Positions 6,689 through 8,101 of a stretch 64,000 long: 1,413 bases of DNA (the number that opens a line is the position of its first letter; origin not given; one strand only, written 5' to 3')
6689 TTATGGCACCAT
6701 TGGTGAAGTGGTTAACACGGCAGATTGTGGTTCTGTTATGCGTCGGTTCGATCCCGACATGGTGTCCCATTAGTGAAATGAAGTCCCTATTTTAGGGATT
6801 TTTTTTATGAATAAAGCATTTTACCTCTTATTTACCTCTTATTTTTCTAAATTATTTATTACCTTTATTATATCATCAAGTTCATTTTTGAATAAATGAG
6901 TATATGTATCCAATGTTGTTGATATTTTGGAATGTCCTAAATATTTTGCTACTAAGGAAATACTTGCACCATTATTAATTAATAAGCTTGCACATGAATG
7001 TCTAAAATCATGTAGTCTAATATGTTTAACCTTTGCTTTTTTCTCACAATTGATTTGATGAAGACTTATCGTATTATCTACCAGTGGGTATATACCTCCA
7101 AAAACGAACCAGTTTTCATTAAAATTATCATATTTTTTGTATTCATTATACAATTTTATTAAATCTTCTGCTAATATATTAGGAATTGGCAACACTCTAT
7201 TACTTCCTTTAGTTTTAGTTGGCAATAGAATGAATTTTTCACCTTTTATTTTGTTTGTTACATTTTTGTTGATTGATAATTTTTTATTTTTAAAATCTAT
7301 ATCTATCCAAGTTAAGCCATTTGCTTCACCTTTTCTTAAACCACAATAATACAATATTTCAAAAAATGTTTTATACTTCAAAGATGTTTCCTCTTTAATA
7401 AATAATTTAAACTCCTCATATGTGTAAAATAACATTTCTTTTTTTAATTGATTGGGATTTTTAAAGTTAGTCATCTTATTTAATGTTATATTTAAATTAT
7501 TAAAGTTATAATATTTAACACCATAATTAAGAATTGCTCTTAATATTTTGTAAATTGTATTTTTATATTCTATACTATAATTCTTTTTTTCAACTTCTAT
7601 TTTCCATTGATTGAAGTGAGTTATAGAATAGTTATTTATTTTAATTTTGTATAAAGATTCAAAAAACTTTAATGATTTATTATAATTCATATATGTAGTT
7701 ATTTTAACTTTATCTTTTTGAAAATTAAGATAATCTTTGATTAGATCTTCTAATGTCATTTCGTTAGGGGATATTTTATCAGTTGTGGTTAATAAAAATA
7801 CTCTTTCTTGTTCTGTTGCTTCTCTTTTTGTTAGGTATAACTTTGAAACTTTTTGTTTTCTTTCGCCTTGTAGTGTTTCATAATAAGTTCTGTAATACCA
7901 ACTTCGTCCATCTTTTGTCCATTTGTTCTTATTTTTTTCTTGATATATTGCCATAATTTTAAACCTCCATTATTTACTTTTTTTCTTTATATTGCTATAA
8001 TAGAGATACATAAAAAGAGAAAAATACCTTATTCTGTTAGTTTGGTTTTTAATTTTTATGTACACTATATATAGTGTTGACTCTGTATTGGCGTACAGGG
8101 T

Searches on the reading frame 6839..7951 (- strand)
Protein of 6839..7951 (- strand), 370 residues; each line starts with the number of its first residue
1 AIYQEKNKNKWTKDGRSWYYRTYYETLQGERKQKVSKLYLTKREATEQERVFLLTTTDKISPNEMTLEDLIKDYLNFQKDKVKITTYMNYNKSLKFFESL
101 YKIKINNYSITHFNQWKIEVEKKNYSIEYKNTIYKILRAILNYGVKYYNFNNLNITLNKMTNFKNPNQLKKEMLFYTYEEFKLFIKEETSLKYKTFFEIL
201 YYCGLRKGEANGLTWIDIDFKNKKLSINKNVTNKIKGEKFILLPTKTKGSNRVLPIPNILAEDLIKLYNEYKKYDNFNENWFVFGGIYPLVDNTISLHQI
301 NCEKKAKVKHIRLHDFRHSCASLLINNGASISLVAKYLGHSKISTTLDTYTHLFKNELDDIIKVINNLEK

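Call 58: search_protein_families(library=phrogs, proteins=[window:6839-7951:-], max_evalue=0.001)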
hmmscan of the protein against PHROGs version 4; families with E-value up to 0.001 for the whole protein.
window:6839-7951:- (370 aa): 7 families
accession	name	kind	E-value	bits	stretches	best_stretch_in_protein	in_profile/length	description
phrog_1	-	integration and excision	4e-67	228.8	1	9-368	115-450/611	integrase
phrog_216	-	integration and excision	1.9e-32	113.6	1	160-367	48-238/301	integrase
phrog_7685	-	integration and excision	7.3e-16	59.4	1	224-368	102-238/240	integrase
phrog_23783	-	integration and excision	8.8e-08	33.3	1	16-153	13-147/162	integrase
phrog_25190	-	integration and excision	3.1e-06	28.5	1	300-360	36-96/109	integrase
phrog_7269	-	integration and excision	6e-05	23.9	1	313-363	30-79/89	integrase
phrog_35951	-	unknown function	0.00044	21.7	1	304-360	14-69/97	-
